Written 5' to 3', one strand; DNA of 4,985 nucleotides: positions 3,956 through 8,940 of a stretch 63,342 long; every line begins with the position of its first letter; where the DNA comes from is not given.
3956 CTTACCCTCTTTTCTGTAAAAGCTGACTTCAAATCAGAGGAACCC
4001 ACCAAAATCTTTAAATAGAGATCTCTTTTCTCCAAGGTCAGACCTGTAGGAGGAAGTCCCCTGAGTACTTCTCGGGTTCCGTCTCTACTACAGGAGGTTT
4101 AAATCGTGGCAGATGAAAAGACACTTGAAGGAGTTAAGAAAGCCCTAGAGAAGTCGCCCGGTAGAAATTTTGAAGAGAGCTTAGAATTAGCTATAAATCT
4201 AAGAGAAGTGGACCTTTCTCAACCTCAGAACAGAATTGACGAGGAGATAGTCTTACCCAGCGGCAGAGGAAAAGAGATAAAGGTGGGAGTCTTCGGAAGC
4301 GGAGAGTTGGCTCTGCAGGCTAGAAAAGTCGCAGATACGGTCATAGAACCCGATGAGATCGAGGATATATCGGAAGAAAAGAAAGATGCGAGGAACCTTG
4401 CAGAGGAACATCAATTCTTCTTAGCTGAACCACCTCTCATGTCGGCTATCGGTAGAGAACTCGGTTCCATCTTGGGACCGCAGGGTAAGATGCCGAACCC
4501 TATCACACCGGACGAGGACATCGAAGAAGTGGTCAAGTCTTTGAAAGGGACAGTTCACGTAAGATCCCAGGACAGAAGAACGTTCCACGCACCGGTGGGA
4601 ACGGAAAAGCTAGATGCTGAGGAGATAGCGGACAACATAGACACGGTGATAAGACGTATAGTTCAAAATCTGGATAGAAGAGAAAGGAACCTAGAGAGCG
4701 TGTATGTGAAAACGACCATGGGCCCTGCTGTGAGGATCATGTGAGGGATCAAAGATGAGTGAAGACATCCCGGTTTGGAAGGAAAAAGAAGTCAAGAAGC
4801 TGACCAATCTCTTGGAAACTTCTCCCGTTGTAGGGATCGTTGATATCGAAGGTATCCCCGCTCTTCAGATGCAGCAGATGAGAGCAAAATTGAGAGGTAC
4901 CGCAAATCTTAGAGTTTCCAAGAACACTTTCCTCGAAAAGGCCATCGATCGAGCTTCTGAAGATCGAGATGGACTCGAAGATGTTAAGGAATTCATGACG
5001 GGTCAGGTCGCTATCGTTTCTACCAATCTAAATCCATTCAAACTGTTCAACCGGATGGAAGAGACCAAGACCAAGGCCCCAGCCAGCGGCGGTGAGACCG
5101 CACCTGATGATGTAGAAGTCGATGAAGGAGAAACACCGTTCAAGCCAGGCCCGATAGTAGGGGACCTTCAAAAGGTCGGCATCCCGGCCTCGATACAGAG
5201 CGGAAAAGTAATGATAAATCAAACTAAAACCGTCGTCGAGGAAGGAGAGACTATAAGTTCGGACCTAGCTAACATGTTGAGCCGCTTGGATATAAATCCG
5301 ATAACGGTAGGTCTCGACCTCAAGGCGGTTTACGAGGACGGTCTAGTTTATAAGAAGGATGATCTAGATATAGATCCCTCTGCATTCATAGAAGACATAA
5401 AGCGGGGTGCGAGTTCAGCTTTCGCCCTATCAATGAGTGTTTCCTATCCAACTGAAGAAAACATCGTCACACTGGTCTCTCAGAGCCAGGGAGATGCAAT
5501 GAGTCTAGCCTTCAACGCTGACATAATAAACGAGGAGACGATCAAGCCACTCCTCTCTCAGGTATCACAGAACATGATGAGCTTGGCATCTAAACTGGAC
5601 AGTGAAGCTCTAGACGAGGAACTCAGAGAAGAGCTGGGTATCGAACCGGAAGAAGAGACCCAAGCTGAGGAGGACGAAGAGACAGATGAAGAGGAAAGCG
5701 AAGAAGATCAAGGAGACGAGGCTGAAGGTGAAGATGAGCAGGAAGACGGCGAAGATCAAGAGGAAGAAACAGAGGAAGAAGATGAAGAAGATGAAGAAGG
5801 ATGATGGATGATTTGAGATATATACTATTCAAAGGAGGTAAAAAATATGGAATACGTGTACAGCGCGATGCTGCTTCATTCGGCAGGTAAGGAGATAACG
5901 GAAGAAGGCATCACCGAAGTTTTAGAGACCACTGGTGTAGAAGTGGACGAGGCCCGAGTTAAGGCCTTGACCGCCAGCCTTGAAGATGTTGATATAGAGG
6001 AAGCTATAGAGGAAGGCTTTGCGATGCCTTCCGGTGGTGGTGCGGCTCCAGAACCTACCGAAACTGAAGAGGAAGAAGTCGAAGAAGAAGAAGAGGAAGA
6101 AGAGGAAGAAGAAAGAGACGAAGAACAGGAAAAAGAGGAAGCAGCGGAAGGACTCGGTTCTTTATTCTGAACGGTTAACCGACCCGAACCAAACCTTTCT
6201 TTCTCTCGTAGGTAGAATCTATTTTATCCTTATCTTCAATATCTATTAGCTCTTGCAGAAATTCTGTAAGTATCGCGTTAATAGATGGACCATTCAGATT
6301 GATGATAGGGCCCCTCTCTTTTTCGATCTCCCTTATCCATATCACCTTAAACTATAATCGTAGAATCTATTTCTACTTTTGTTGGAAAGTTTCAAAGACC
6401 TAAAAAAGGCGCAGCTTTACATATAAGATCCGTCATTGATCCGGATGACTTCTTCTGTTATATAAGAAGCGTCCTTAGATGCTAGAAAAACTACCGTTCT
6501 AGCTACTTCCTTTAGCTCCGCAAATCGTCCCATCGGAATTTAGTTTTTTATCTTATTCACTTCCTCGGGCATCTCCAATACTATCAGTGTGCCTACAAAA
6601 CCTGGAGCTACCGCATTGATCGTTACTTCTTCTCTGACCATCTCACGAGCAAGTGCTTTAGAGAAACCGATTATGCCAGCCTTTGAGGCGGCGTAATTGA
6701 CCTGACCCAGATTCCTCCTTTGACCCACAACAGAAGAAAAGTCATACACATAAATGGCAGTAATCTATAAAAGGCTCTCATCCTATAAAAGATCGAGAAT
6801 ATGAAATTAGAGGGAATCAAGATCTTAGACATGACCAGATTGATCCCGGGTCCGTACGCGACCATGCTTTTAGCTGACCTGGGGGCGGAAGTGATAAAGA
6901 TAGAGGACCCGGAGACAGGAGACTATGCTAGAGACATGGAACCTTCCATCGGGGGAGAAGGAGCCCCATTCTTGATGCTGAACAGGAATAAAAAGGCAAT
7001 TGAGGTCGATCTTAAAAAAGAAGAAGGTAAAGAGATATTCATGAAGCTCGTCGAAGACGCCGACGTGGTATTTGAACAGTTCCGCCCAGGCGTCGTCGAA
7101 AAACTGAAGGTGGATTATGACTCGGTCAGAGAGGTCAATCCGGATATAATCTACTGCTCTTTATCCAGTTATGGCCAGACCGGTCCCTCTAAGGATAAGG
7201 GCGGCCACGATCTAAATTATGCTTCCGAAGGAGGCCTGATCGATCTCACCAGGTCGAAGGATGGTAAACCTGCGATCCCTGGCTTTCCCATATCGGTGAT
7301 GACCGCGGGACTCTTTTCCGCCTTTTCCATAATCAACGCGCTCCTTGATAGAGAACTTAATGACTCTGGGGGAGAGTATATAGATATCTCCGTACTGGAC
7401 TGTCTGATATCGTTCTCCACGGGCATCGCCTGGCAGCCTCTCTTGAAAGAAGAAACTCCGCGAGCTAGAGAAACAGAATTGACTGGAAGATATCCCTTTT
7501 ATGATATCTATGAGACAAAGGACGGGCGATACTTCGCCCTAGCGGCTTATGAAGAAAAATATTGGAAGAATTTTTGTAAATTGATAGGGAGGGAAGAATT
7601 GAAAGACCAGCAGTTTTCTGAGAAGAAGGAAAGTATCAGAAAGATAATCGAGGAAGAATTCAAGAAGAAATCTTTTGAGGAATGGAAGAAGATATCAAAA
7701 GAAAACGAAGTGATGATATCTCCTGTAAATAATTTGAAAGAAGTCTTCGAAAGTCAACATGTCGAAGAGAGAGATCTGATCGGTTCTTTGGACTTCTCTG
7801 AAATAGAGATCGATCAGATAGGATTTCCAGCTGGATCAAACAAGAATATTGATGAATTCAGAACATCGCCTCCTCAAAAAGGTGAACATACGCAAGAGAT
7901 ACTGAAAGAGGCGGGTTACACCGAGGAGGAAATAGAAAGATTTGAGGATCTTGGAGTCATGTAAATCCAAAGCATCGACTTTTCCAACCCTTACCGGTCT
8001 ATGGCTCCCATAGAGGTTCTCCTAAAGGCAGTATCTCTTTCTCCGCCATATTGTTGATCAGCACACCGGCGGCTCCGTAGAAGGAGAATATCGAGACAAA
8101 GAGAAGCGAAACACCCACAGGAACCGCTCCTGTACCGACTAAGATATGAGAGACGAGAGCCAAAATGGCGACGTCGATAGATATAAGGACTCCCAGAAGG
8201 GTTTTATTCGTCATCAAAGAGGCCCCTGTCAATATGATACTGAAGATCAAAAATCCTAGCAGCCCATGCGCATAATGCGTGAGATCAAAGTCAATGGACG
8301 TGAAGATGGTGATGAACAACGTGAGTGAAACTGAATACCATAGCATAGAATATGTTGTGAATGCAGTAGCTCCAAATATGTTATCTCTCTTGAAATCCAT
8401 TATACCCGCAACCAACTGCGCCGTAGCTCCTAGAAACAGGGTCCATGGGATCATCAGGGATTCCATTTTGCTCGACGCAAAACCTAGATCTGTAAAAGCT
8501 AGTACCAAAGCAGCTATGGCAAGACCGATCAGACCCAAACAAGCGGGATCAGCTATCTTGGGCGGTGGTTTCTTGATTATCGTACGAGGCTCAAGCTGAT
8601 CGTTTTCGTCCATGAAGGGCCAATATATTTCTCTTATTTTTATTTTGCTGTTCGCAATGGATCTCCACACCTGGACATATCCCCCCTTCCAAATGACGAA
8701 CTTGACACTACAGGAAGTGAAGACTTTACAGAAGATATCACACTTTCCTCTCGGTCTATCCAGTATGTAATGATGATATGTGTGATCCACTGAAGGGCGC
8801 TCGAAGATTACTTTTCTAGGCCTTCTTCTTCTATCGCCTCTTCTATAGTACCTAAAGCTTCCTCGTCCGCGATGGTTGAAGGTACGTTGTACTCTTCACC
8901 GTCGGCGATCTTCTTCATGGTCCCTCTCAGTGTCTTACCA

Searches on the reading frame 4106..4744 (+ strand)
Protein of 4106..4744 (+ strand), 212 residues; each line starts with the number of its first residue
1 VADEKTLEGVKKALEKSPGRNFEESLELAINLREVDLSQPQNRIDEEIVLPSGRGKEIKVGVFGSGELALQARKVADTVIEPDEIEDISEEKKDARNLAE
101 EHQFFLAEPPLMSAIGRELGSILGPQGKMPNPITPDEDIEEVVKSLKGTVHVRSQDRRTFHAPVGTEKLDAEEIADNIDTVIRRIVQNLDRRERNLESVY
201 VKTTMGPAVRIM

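Call 15: search_protein_families(library=pfam, proteins=[window:4106-4744:+], max_evalue=0.00001)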
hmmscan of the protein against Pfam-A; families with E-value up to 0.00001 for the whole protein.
window:4106-4744:+ (212 aa): 1 family
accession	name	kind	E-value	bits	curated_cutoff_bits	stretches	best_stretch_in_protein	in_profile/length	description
PF00687.26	Ribosomal_L1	-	3e-51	174.3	32.2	1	16-207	3-198/198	Ribosomal protein L1p/L10e family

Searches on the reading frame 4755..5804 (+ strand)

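Call 15: search_protein_families(library=pfam, proteins=[window:4755-5804:+], max_evalue=0.00001)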
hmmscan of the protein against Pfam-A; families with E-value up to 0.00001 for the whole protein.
window:4755-5804:+ (349 aa): 2 families
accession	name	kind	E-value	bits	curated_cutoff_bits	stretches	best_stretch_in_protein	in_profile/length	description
PF00466.25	Ribosomal_L10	-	1.4e-22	80.1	22.8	1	6-103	3-97/100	Ribosomal protein L10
PF17777.6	RL10P_insert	-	1.2e-16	60.8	29.1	1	112-180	3-71/71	Insertion domain in 60S ribosomal protein L10P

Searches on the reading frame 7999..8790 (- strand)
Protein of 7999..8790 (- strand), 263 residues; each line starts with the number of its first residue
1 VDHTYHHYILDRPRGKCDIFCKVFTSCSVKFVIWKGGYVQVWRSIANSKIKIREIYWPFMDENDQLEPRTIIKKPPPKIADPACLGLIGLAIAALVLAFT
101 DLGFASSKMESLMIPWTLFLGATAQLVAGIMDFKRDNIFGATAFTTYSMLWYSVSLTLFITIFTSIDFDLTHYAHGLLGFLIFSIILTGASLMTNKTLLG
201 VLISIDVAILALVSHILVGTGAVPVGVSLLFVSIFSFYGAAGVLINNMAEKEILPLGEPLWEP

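Call 15: search_protein_families(library=pfam, proteins=[window:7999-8790:-], max_evalue=0.00001)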
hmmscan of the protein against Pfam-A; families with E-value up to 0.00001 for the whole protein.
window:7999-8790:- (263 aa): 1 family
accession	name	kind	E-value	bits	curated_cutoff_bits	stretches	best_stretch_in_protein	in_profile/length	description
PF01184.24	Gpr1_Fun34_YaaH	-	2e-20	73.8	25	1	65-245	4-191/207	GPR1/FUN34/yaaH family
